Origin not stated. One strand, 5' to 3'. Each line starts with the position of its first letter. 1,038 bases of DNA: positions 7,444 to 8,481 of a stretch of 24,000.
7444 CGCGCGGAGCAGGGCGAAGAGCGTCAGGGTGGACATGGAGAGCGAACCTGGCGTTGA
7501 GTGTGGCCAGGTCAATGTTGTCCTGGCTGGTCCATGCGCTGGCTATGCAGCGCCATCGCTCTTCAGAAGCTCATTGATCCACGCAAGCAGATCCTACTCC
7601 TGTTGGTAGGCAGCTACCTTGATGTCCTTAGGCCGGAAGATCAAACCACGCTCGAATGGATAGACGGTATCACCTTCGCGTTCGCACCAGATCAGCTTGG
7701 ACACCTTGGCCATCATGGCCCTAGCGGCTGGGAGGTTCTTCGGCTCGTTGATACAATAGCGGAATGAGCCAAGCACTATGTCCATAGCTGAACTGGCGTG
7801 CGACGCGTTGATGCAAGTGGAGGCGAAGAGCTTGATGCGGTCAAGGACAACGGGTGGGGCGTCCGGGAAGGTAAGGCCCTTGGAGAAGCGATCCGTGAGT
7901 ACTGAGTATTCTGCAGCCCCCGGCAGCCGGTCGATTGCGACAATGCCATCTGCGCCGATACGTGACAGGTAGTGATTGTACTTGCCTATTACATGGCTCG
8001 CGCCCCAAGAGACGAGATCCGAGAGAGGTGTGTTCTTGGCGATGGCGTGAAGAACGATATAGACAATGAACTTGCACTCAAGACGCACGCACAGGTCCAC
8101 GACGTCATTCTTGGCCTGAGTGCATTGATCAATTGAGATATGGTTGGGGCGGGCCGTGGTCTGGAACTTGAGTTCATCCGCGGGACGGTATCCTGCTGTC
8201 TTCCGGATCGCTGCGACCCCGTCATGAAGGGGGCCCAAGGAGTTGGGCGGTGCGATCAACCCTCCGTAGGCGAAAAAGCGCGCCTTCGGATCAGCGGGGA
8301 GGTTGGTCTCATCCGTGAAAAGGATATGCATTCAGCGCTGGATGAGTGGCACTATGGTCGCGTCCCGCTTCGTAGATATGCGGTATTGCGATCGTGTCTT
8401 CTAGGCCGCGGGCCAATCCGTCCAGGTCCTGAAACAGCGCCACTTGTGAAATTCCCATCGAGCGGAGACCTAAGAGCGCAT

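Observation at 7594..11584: Overlapping FRG-domain / DUF3800 gene pair plus an upstream HEPN-like ORF: a candidate uncharacterised defence-type module in a low-GC island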

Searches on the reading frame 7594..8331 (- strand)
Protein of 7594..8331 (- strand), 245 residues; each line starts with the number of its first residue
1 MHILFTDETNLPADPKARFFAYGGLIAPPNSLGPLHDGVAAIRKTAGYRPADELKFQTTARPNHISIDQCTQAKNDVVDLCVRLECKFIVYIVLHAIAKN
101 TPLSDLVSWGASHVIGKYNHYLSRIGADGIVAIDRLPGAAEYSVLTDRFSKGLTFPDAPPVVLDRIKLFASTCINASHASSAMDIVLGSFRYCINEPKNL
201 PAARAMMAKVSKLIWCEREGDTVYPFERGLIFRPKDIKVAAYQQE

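Call 3: search_protein_families(library=pfam, proteins=[window:7594-8331:-], max_evalue=0.1)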
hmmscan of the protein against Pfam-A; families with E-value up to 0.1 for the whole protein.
window:7594-8331:- (245 aa): 0 families

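Call 9: search_protein_families(library=pfam, proteins=[window:7597-8331:-], max_evalue=10)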
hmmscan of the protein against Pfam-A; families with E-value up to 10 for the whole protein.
seq(245 aa): 1 family
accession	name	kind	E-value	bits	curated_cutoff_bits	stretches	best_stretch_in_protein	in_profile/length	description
PF24726.1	DUF7678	-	0.21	12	27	1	209-240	31-61/72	Domain of unknown function (DUF7678)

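Call 10: search_protein_families(library=padloc, proteins=[window:7597-8331:-], max_evalue=1)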
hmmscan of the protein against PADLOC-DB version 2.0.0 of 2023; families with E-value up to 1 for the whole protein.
seq(245 aa): 0 families

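Call 16: find_homologous_proteins(query=window:7597-8331:-, max_evalue=0.001)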
Query seq(245 aa) (245 aa): 347 proteins with E <= 0.001 among 1135 candidates; the best 120 are listed.
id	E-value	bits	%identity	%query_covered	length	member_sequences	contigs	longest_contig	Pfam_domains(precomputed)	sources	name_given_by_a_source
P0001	4.4e-163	558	100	100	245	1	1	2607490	-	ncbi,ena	-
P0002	2.9e-128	444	76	100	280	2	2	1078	-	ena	-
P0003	3.7e-125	434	73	100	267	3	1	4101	-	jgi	jgi:hypothetical protein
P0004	9.0e-124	430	73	100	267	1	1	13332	-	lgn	-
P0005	2.2e-123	428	73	100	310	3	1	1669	-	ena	-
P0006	6.6e-123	427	74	100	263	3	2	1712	-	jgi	jgi:hypothetical protein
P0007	3.4e-121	421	71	100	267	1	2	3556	-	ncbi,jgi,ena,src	-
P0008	2.2e-120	419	72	100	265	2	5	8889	-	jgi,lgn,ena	-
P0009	8.6e-120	417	71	100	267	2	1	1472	-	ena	-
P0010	7.9e-119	414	70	100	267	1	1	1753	-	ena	-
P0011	8.5e-119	413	71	100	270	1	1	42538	-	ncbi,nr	ncbi:MAG TPA: hypothetical protein VGV12_08545 [Gemmatimonadales bacterium]|nr:hypothetical protein 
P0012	1.1e-118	413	71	100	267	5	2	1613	-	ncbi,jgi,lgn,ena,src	-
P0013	1.2e-116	406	70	100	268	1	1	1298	-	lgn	-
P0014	3.1e-115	402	69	100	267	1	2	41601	-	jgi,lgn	jgi:hypothetical protein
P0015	9.7e-113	394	67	100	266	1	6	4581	-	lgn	-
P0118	1.5e-76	275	53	100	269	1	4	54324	PF12686.13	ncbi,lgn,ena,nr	ncbi:MAG TPA: DUF3800 domain-containing protein [Candidatus Moranbacteria bacterium]|nr:DUF3800 doma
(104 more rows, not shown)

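Call 19: find_related_loci(query=A2, collection=genome_contigs, flank=10000)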
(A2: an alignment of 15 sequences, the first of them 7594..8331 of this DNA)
Query A2 (245 aa) in genome_contigs; peptide patterns used: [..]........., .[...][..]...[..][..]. (x = any residue, [..] = any of these).
45 stretches matched a pattern; 17 encode a relative of the query (tblastn E <= 1e-3); 17 distinct loci.
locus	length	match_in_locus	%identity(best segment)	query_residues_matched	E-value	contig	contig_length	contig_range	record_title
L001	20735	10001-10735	71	1-245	2e-125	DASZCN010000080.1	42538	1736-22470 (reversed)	MAG TPA_asm: Gemmatimonadales bacterium isolate SMAG_U6443 k141_20653, whole genome shotgun sequence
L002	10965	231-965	64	1-245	9e-109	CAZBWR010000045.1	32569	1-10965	MAG TPA_asm: uncultured Chitinophagales bacterium isolate SRP287453_co1_248 genome assembly, contig: NODE_2231_length_32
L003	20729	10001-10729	56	1-243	2e-98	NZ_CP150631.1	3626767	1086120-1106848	Azonexus sp. IMCC34839 chromosome, complete genome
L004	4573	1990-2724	59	1-245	3e-96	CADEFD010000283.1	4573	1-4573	MAG: uncultured Acidobacteria bacterium isolate Acidobacteria sp. RBC068 genome assembly, contig: MAG068_283, whole geno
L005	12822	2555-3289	56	1-245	3e-96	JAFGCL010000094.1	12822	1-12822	MAG: Dehalococcoidia bacterium isolate Zod_Metabat.1111 k87_4746943, whole genome shotgun sequence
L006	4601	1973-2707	60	1-245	6e-96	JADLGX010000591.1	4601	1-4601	MAG: Candidatus Eisenbacteria bacterium isolate SJ457 c_000001675889, whole genome shotgun sequence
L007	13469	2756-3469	56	6-243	2e-92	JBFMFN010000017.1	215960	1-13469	MAG: Pseudomonadota bacterium isolate MAG272 MAG272_17, whole genome shotgun sequence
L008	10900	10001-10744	53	1-245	3e-87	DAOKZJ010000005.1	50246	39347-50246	MAG TPA_asm: Candidatus Moraniibacteriota bacterium isolate AMR_MDS_0047 NODE_432_length_50246_cov_11.763125, whole geno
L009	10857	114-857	52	1-245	2e-86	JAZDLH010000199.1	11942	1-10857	MAG: Planctomycetota bacterium isolate MEGAHIT-group-0.582 k141_5078389, whole genome shotgun sequence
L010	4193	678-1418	51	1-245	7e-85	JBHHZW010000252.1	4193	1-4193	MAG: Bacteroidota bacterium isolate K_3_bin.67 NODE_11717_length_4193_cov_5.793862, whole genome shotgun sequence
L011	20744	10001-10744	47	1-245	5e-77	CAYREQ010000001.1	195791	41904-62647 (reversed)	MAG TPA_asm: uncultured Candidatus Saccharibacteria bacterium isolate SRP278252_co2_640 genome assembly, contig: NODE_69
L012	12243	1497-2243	48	1-245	4e-76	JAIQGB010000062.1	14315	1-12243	MAG: Terriglobia bacterium isolate SRVP_28 SRVP18_hole-7m-from-trench_1_20cm_scaffold_2357, whole genome shotgun sequenc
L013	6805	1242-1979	46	1-245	9e-72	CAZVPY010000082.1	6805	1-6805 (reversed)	MAG TPA_asm: uncultured Thermotogaceae bacterium isolate binchicken_co42_66 genome assembly, contig: NODE_20846_length_6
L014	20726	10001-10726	48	1-241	1e-67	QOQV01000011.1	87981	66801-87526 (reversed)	MAG: Ignavibacteriae bacterium isolate BY39 NODE_242, whole genome shotgun sequence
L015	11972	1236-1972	62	1-245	7e-78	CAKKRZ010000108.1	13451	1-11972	Acidiferrobacterales bacterium isolate Hainich-H52-bin118-1 genome assembly, contig: H52-bin118_1_Hain_H52_02um_R3_3626_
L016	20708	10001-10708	42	1-245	5e-63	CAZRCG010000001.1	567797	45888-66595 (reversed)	MAG TPA_asm: uncultured Bacteriovoracaceae bacterium isolate SRP329715_co2_179 genome assembly, contig: NODE_7_length_56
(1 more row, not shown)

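Call 22: search_protein_families(library=pfam, proteins=[L001:8935-9687:+, L003:8701-9714:+, L004:1118-1966:+, L004:261-1085:+, L005:1907-2485:+, L006:1213-1842:+, L008:9371-9991:+, L011:7517-9997:+, L014:9173-9766:+, L016:9619-9987:+], max_evalue=0.01)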
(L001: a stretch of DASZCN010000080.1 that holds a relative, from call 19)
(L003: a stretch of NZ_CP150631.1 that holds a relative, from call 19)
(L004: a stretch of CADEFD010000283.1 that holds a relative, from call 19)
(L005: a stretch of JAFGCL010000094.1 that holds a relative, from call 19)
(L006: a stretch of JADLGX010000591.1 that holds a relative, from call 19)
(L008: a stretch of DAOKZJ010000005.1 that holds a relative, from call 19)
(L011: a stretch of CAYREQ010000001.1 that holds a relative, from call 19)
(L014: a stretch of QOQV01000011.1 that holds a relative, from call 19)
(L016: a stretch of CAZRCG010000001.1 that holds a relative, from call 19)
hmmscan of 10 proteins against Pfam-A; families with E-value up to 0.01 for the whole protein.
L001:8935-9687:+ (250 aa): 0 families

L003:8701-9714:+ (337 aa): 2 families
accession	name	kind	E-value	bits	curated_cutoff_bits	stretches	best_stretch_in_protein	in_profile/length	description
PF02371.22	Transposase_20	-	4.2e-25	88.4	21.3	1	211-288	2-79/87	Transposase IS116/IS110/IS902 family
PF01548.23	DEDD_Tnp_IS110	-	8.9e-14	52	29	1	6-145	1-152/155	Transposase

L004:1118-1966:+ (282 aa): 0 families

L004:261-1085:+ (274 aa): 1 family
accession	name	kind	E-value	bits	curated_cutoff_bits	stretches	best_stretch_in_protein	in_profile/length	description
PF08867.16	FRG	-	2.2e-23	83.4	25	1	42-128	4-93/94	FRG domain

L005:1907-2485:+ (192 aa): 0 families

L006:1213-1842:+ (209 aa): 0 families

L008:9371-9991:+ (206 aa): 1 family
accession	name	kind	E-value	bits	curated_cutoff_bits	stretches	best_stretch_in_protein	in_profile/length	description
PF01725.21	Ham1p_like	-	2.4e-15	57.3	22.5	1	3-132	1-122/186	Ham1 family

L011:7517-9997:+ (826 aa): 4 families
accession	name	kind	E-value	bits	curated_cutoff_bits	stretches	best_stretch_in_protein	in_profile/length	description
PF01433.26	Peptidase_M1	-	4.5e-89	298.2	27.7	1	237-454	1-218/218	Peptidase family M1 domain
PF11838.14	ERAP1_C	-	5.8e-80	269.5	38.2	1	505-808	3-317/318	ERAP1-like C-terminal domain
PF17900.6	Peptidase_M1_N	-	5.7e-49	167.2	25.8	1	22-202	2-186/186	Peptidase M1 N-terminal domain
PF13646.12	HEAT_2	-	0.002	18.8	27.7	0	622-687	11-74/88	HEAT repeats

L014:9173-9766:+ (197 aa): 2 families
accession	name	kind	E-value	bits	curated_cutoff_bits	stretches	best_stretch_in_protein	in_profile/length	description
PF13505.12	OMP_b-brl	-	1.4e-10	42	28.7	1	13-185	5-167/175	Outer membrane protein beta-barrel domain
PF02462.21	Opacity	-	0.0026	18.3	21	0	95-183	25-111/126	Opacity family porin protein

L016:9619-9987:+ (122 aa): 0 families

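Call 28: find_encoding_contigs(protein=P0004, flank=5000, max_places=2)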
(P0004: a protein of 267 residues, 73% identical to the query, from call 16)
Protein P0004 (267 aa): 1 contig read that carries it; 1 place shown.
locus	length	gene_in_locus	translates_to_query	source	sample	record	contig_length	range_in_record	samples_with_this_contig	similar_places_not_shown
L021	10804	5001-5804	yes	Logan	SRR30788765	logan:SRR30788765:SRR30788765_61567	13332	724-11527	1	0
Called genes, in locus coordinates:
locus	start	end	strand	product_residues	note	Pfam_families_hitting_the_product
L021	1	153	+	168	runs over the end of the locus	-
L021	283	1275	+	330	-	PF13271:DUF4062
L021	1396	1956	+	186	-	-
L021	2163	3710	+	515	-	PF25390:WD40_RLD, PF13540:RCC1_2 (weak), PF25390:WD40_RLD, PF00415:RCC1 (weak), PF13540:RCC1_2 (weak), PF00415:RCC1 (weak)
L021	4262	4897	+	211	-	-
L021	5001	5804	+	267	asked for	-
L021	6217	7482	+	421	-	PF13481:AAA_25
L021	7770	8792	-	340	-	-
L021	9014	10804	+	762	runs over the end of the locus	PF07693:KAP_NTPase, PF13191:AAA_16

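Call 29: find_encoding_contigs(protein=P0014, flank=5000, max_places=2)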
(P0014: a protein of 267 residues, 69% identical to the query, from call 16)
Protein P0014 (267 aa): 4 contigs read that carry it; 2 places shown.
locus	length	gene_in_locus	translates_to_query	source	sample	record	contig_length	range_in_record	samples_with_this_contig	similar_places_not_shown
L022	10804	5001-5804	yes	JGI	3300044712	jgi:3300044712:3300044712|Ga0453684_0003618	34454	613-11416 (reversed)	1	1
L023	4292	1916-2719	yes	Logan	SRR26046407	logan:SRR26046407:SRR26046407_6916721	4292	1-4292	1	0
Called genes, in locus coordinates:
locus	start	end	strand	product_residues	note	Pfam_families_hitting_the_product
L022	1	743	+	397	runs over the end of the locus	PF20590:DUF6791, PF00899:ThiF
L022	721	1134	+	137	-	PF20137:BubE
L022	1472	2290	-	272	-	-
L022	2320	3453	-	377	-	-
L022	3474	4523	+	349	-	-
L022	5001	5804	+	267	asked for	-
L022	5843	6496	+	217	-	-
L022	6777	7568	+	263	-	-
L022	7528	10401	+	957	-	PF04313:HSDR_N (faint), PF00270:DEAD, PF04851:ResIII, PF18766:SWI2_SNF2, PF00271:Helicase_C (weak), PF08463:EcoEI_R_C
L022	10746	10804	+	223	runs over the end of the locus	?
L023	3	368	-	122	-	?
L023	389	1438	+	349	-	-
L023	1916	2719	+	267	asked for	-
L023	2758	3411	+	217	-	-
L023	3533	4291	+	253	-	?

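Call 37: search_solved_structures(query=A4, max_evalue=1)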
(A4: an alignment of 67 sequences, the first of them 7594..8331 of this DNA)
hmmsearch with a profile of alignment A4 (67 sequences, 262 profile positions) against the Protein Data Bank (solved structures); distinct sequences matched with E-value up to 1: 1.
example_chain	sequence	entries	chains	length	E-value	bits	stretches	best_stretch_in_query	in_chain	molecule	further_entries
6e59_A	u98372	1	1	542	0.41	12.9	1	41-91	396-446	Substance-P receptor, GlgA glycogen synthase, Substance-P receptor chimera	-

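Call 43: predict_structure(alignment_id=A4)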
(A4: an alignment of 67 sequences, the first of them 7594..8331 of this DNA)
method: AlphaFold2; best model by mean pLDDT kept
length: 245 residues; sequences in the alignment: 67
mean_pLDDT: 91.0   pTM: 0.90
mean pLDDT of the five models: 91.0, 90.8, 90.4, 89.4, 87.4
residues with pLDDT >= 90: 173; 70-90: 59; 50-70: 13; < 50: 0
segments of 3 or more residues with pLDDT < 50: none
pLDDT, mean of each block of 10 residues (from residue 1): 92 71 96 97 96 86 93 97 98 91 89 96 97 77 84 86 94 84 95 89 95 95 93 92 91
secondary structure, 60 per line:
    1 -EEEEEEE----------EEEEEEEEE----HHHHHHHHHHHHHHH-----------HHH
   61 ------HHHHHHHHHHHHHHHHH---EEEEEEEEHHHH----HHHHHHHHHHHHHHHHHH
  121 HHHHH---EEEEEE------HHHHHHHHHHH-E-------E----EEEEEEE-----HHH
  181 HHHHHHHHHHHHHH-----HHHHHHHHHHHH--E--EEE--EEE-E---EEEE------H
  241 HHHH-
elements in order: E2-8 E19-27 H32-46 H67-83 E87-94 H95-98 H103-125 E129-134 H141-151 E166-172 H178-194 H200-211 E217-219 E222-224 E230-233 H240-244
